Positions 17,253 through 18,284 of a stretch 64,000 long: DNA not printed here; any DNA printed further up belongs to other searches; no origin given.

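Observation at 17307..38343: Repeated architecture tRNA(X) -> amino-acid racemase -> X-tRNA synthetase (His and Tyr loci)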

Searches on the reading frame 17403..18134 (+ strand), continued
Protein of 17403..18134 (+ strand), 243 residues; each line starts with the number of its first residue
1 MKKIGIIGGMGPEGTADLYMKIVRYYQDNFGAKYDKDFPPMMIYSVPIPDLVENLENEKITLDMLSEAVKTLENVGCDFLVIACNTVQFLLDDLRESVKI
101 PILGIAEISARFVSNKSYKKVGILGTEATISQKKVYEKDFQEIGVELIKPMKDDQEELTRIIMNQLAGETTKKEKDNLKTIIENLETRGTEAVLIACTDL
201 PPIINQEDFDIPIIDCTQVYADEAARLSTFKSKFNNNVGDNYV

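Call 43: search_solved_structures(query=A3, max_evalue=10, show_alignments=2)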
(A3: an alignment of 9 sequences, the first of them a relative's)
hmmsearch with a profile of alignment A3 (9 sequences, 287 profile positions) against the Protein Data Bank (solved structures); distinct sequences matched with E-value up to 10: 1.
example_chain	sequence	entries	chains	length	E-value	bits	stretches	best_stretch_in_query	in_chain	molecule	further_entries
2cyb_A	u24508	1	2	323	1.1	11.9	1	5-75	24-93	Tyrosyl-tRNA synthetase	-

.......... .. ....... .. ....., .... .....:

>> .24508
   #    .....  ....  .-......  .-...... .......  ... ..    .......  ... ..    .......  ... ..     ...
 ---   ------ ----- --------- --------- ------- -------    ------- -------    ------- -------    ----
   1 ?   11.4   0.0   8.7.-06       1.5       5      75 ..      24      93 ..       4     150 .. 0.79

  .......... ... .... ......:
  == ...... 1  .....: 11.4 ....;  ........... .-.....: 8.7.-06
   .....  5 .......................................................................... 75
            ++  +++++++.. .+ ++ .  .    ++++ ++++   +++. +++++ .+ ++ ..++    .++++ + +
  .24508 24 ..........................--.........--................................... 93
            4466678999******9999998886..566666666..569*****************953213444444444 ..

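Call 47: search_protein_families(library=ncbifam, proteins=[window:17403-18134:+, L009:920-1498:+, L002:5125-5793:+, L018:3640-4185:+], max_evalue=0.001)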
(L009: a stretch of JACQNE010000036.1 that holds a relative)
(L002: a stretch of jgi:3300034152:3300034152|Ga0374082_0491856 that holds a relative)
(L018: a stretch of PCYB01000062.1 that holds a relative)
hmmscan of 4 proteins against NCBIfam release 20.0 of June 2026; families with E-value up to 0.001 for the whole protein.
window:17403-18134:+ (243 aa): 8 families
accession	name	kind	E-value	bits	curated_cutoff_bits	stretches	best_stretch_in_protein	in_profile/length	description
TIGR00035.1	asp_race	subfamily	3.6e-49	167.5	93.1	1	1-227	2-226/236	amino acid racemase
NF052483.1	racemase_CuyB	equivalog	1.3e-43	149.5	190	1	4-226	1-223/225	cysteate racemase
NF007569.0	PRK10200.1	equivalog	4.2e-25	88.8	417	1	1-225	1-225/230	aspartate/glutamate racemase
TIGR00067.1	glut_race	equivalog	3.6e-15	56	146.65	1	60-203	44-186/251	glutamate racemase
NF002035.0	PRK00865.1-3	equivalog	7e-11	42.2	328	1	67-201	56-188/267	glutamate racemase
NF005679.0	PRK07475.1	subfamily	2.8e-09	36.7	231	1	57-217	60-227/246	hypothetical protein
NF002034.1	PRK00865.1-1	equivalog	8.7e-06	25.1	408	1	75-207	60-190/260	glutamate racemase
NF007788.0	PRK10481.1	equivalog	0.0001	22.2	198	0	146-199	47-100/225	hypothetical protein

L009:920-1498:+ (192 aa): 1 family
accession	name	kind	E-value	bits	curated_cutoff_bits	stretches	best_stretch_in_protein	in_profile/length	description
TIGR00070.1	hisG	equivalog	2.7e-15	56.7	75.75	1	28-176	38-178/183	ATP phosphoribosyltransferase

L002:5125-5793:+ (222 aa): 1 family
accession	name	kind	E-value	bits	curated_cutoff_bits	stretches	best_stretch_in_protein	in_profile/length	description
TIGR00070.1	hisG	equivalog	1.6e-15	57.5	75.75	1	31-186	17-171/183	ATP phosphoribosyltransferase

L018:3640-4185:+ (181 aa): 1 family
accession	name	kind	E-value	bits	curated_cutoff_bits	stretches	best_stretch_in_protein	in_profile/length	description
TIGR00070.1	hisG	equivalog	3.7e-15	56.3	75.75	1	25-172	37-178/183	ATP phosphoribosyltransferase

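Call 63: find_homologous_proteins(query=A3, max_evalue=0.001)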
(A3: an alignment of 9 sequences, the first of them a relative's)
Query A3 (9 sequences) (345 aa, profile of the alignment): 17 proteins with E <= 0.001 among 8000 candidates.
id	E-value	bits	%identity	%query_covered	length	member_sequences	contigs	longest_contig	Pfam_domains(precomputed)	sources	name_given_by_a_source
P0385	2.1e-78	282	100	96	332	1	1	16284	-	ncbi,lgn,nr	ncbi:MAG: hypothetical protein PHU63_00775 [Candidatus ainarchaeum sp.]|nr:hypothetical protein [Can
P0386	1.5e-66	243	26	17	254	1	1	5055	-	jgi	-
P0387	1.5e-62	230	39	7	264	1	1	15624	-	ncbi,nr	ncbi:MAG: hypothetical protein GF368_00820 [Candidatus Aenigmarchaeota archaeon]|nr:hypothetical pro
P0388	4.1e-53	199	54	89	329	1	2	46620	-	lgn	-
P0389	9.7e-53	198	54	89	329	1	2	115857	-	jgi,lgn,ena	-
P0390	1.2e-50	191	51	99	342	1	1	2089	-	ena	-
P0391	2.1e-49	187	49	93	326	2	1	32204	-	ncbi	ncbi:MAG: hypothetical protein WC501_05585 [Candidatus Micrarchaeia archaeon]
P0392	2.6e-47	180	54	77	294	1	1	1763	-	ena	-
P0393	2.9e-41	160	32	14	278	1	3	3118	-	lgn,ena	-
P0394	2.3e-34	137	41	93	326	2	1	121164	-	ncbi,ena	-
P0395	1.0e-32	132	40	91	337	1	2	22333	-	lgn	-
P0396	2.3e-31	127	38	91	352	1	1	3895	-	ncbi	-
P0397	2.8e-31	127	36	94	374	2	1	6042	-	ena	-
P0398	1.0e-30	125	61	50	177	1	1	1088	-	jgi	-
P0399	7.4e-29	119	39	91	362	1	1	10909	-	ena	-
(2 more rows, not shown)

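Call 70: predict_structure(alignment_id=A4)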
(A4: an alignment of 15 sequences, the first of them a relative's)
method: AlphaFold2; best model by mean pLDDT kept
length: 332 residues; sequences in the alignment: 15
mean_pLDDT: 93.2   pTM: 0.91
mean pLDDT of the five models: 93.2, 92.7, 92.5, 92.5, 92.2
residues with pLDDT >= 90: 276; 70-90: 54; 50-70: 2; < 50: 0
segments of 3 or more residues with pLDDT < 50: none
pLDDT, mean of each block of 10 residues (from residue 1): 83 94 90 94 97 82 93 96 96 97 97 88 93 94 96 93 98 96 93 95 94 86 91 98 95 92 96 94 89 93 91 96 94 86
secondary structure, 60 per line:
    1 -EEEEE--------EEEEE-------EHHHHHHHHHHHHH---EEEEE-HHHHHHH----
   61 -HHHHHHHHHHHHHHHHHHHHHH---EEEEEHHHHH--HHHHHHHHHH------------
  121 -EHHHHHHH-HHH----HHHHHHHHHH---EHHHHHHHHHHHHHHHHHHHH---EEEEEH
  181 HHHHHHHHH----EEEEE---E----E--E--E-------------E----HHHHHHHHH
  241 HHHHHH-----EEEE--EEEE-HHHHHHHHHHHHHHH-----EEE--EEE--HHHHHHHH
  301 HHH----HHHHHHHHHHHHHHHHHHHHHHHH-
elements in order: E2-6 E15-19 H28-40 E44-48 H50-56 H62-83 E87-91 H92-96 H99-108 H123-129 H138-147 H152-171 E175-179 H180-189 E194-198 H232-246 E252-255 E258-261 H263-277 E283-285 E288-290 H293-303 H308-331

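Call 72: fold_search(model_id=the predicted structure, library=pdb)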
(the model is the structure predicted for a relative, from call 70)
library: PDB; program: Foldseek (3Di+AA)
matches with E <= 10: 1218; with E <= 0.001: 238
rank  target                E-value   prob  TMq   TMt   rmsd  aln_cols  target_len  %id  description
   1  2hgz                  9.0e-12  1.00  0.61  0.65   6.4       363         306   16  Crystal structure of a p-benzoyl-L-phenylalanyl-tRNA synthetase (released 2007-06-05)
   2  4hjr_A                9.6e-12  1.00  0.58  0.62   7.2       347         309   18  Crystal structure of F2YRS (released 2013-03-13)
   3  4hjr_B                1.1e-11  1.00  0.62  0.67   6.9       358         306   15  Crystal structure of F2YRS (released 2013-03-13)
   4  6wrt                  1.9e-11  1.00  0.57  0.61   6.5       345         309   17  Crystal structure of Mj 3-nitro-tyrosine tRNA synthetase (5B) C70A/S158C variant bound to 3-nitro-tyrosine (released 2020-07-01)
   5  5l7p_A                2.1e-11  1.00  0.60  0.65   5.8       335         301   17  In silico-powered specific incorporation of photocaged Dopa at multiple protein sites (released 2017-09-13)
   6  5n5v_B                2.9e-11  1.00  0.62  0.66   7.1       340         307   16  Structure of p-boronophenylalanyl tRNA synthetase - apo form (released 2018-02-14)
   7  7c5c                  2.9e-11  1.00  0.60  0.63   7.1       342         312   16  Crystal structure of SeFRS (released 2021-05-26)
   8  2zp1                  2.9e-11  1.00  0.57  0.61   6.4       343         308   17  Structual basis of iodo-tyrosine recognition by engineered archeal tyrosyl-tRNA synthetase (released 2009-02-17)
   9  6wrn                  3.0e-11  1.00  0.58  0.61   6.3       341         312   16  Crystal structure of Mj 3-nitro-tyrosine tRNA synthetase (5B) C70A variant bound to 3-nitro-tyrosine (released 2020-07-01)
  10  4nd7                  3.0e-11  1.00  0.57  0.61   6.5       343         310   17  Crystal structure of apo 3-nitro-tyrosine tRNA synthetase (5B) in the closed form (released 2014-03-19)
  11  4pbs                  3.2e-11  1.00  0.60  0.64   6.1       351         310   16  Crystal structure of the M. jannaschii F9 tRNA synthetase variant bound to 4-(2-bromoisobutyramido)-phenylalanine (BibaF (released 2014-07-23)
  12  6wrq                  3.4e-11  1.00  0.59  0.62   6.2       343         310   17  Crystal structure of Mj 3-nitro-tyrosine tRNA synthetase (5B) S158C variant bound to 3-nitro-tyrosine (released 2020-07-01)
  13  5nsf_A                3.6e-11  1.00  0.59  0.63   6.2       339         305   16  Structure of AzuAla (released 2019-01-16)
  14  5nsf_B                3.8e-11  1.00  0.61  0.65   6.1       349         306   17  Structure of AzuAla (released 2019-01-16)
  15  4hpw                  3.8e-11  1.00  0.59  0.63   7.4       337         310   15  Crystal structure of Tyrosine-tRNA ligase mutant complexed with unnatural amino acid 3-o-methyl-Tyrosine (released 2013-10-30)
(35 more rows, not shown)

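Call 93: search_protein_families(library=pfam, alignment_id=A6, max_evalue=0.00001)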
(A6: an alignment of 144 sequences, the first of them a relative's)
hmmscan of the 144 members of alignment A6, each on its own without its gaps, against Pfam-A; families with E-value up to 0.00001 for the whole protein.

A. member 1, L001:52-924:+ (291 aa): 1 family
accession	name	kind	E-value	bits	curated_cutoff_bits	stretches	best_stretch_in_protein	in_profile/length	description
PF00665.32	rve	-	3.3e-16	59.8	32.6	1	131-231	3-102/102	Integrase core domain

B. families by the number of members that match (of 144 scanned): 114 families (the first 25 are shown)
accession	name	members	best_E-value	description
PF03129.25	HGTP_anticodon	14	1.9e-20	Anticodon binding domain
PF13393.11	tRNA-synt_His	13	1.8e-60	Histidyl-tRNA synthetase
PF00579.31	tRNA-synt_1b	9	7.6e-77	tRNA synthetases class I (W and Y)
PF00587.30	tRNA-synt_2b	8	1.6e-10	tRNA synthetase class II core domain (G, H, P, S and T)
PF01409.25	tRNA-synt_2d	4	1.1e-09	tRNA synthetases class II core domain (F)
PF01634.23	HisG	3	5.1e-16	ATP phosphoribosyltransferase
PF00152.25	tRNA-synt_2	3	6.4e-08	tRNA synthetases class II (D, K and N)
PF01702.25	TGT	2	1.1e-88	Queuine tRNA-ribosyltransferase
PF00571.33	CBS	2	6.3e-25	CBS domain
PF01467.32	CTP_transf_like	2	9.3e-24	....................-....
PF13649.12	Methyltransf_25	2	4.3e-20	Methyltransferase domain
PF01371.25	Trp_repressor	2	9.6e-20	Trp repressor protein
PF01588.26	tRNA_bind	2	2.2e-19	Putative tRNA binding domain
PF07719.23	TPR_2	2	2.6e-16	Tetratricopeptide repeat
PF00515.34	TPR_1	2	1.7e-14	Tetratricopeptide repeat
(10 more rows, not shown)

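Call 95: search_protein_families(library=pfam, alignment_id=A7, max_evalue=0.00001)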
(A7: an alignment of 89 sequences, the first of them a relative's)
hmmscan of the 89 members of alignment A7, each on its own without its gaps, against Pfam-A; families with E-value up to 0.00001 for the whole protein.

A. member 1, L032:990-2213:- (407 aa): 2 families
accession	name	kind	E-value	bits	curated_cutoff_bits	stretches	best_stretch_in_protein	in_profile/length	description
PF13692.12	Glyco_trans_1_4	-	5.1e-07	30.5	27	1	205-355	3-141/142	Glycosyl transferases group 1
PF00534.26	Glycos_transf_1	-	1.3e-06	28.5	26.4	1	208-369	20-171/172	Glycosyl transferases group 1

B. families by the number of members that match (of 89 scanned): 108 families (the first 25 are shown)
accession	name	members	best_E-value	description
PF00375.23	SDF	5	1.5e-141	Sodium:dicarboxylate symporter family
PF00753.33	Lactamase_B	4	2.1e-31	Metallo-beta-lactamase superfamily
PF03576.19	Peptidase_S58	3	2.7e-121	Peptidase family S58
PF12706.13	Lactamase_B_2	3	9.2e-10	Beta-lactamase superfamily domain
PF07969.17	Amidohydro_3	2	1.2e-131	Amidohydrolase family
PF01544.23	CorA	2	2.7e-66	CorA-like Mg2+ transporter protein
PF09852.15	DUF2079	2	1.8e-61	Predicted membrane protein (DUF2079)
PF00291.31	PALP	2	2.8e-51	Pyridoxal-phosphate dependent enzyme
PF09180.16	ProRS-C_1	2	1.4e-26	Prolyl-tRNA synthetase, C-terminal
PF01926.29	MMR_HSR1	2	8.4e-24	50S ribosome-binding GTPase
PF00587.30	tRNA-synt_2b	2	3.9e-22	tRNA synthetase class II core domain (G, H, P, S and T)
PF03129.25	HGTP_anticodon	2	3.4e-21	Anticodon binding domain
PF04055.27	Radical_SAM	2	4.5e-21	Radical SAM superfamily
PF00549.24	Ligase_CoA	2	5.5e-21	CoA-ligase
PF01408.29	GFO_IDH_MocA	2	2.9e-20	Oxidoreductase family, NAD-binding Rossmann fold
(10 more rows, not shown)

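Call 96: search_protein_families(library=pfam, proteins=[L036:7355-7711:+, L054:7580-8002:+, L048:941-1270:+, L054:7228-7473:+, L070:5281-5784:+], max_evalue=0.001)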
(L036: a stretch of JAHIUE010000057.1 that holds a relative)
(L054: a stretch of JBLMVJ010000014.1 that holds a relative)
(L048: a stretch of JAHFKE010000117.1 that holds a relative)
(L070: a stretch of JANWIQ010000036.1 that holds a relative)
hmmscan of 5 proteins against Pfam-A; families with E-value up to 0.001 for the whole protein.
L036:7355-7711:+ (119 aa): 0 families

L054:7580-8002:+ (141 aa): 0 families

L048:941-1270:+ (110 aa): 2 families
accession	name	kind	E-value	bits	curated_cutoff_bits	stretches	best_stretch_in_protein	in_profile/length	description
PF01371.25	Trp_repressor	-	9.6e-20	70.9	27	1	22-95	3-77/88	Trp repressor protein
PF13384.12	HTH_23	-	0.00013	22.2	24.6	1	56-86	6-36/50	Homeodomain-like domain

L054:7228-7473:+ (82 aa): 2 families
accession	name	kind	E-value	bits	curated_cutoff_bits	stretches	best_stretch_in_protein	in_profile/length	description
PF01371.25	Trp_repressor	-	1.5e-19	70.3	27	1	4-77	2-76/88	Trp repressor protein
PF13384.12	HTH_23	-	0.00086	19.5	24.6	0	39-69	6-36/50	Homeodomain-like domain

L070:5281-5784:+ (168 aa): 1 family
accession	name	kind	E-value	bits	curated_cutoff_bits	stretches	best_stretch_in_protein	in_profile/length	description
PF01588.26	tRNA_bind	-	2.2e-19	69.8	27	1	99-166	29-96/96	Putative tRNA binding domain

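Call 97: find_encoding_contigs(protein=P0037, flank=4000, max_places=2)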
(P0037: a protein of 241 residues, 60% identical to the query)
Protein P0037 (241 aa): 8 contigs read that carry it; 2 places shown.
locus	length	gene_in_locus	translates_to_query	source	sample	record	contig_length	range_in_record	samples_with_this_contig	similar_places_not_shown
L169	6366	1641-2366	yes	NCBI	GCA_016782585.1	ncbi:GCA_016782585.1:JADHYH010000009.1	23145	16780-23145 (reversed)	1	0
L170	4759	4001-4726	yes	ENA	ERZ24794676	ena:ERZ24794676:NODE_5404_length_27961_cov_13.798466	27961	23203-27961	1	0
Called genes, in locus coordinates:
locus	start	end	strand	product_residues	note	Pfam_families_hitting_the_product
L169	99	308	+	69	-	-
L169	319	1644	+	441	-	-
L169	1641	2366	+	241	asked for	PF01177:Asp_Glu_race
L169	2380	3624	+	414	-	PF13393:tRNA-synt_His, PF00587:tRNA-synt_2b, PF13393:tRNA-synt_His (weak), PF03129:HGTP_anticodon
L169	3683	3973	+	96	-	PF01197:Ribosomal_L31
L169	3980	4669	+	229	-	PF03462:PCRF, PF00472:RF-1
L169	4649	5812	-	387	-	PF00595:PDZ (faint), PF00089:Trypsin, PF10459:Peptidase_S46 (faint), PF13365:Trypsin_2, PF13180:PDZ_2, PF17820:PDZ_6 (weak)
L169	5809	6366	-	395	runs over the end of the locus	PF22694:CtpB_N-like (weak), PF00595:PDZ (weak), PF17820:PDZ_6, PF03572:Peptidase_S41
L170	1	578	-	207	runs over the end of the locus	PF13483:Lactamase_B_3, PF12706:Lactamase_B_2 (weak)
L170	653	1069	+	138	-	PF09136:Glucodextran_B (weak), PF17936:Big_6 (weak)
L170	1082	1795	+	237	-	-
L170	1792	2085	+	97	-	PF01371:Trp_repressor, PF13384:HTH_23 (weak)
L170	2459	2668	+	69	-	-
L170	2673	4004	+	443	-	-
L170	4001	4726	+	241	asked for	PF01177:Asp_Glu_race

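Call 98: find_encoding_contigs(protein=P0032, flank=4000, max_places=3)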
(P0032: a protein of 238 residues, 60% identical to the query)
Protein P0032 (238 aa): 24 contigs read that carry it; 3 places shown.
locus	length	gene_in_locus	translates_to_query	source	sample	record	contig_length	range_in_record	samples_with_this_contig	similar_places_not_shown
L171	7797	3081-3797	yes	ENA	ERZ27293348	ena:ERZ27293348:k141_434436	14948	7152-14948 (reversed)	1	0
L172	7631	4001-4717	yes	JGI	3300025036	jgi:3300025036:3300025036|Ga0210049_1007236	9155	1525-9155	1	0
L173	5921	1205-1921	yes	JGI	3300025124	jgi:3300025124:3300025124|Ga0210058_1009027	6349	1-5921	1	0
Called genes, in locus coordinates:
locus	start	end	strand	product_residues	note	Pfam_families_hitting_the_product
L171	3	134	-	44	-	?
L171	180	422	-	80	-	-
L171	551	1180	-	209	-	-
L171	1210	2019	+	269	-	PF05697:Trigger_N, PF05698:Trigger_C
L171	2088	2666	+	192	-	PF18904:DUF5660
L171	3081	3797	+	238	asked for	PF01177:Asp_Glu_race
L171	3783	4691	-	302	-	PF00892:EamA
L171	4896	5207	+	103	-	PF01541:GIY-YIG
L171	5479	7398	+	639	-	PF07973:tRNA_SAD, PF00587:tRNA-synt_2b, PF03129:HGTP_anticodon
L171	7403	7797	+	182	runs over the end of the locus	PF05198:IF3_N, PF00707:IF3_C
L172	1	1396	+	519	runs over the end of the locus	PF04055:Radical_SAM, PF16199:Radical_SAM_C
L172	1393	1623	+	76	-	-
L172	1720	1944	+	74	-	-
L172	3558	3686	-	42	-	-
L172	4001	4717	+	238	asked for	PF01177:Asp_Glu_race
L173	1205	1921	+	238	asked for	PF01177:Asp_Glu_race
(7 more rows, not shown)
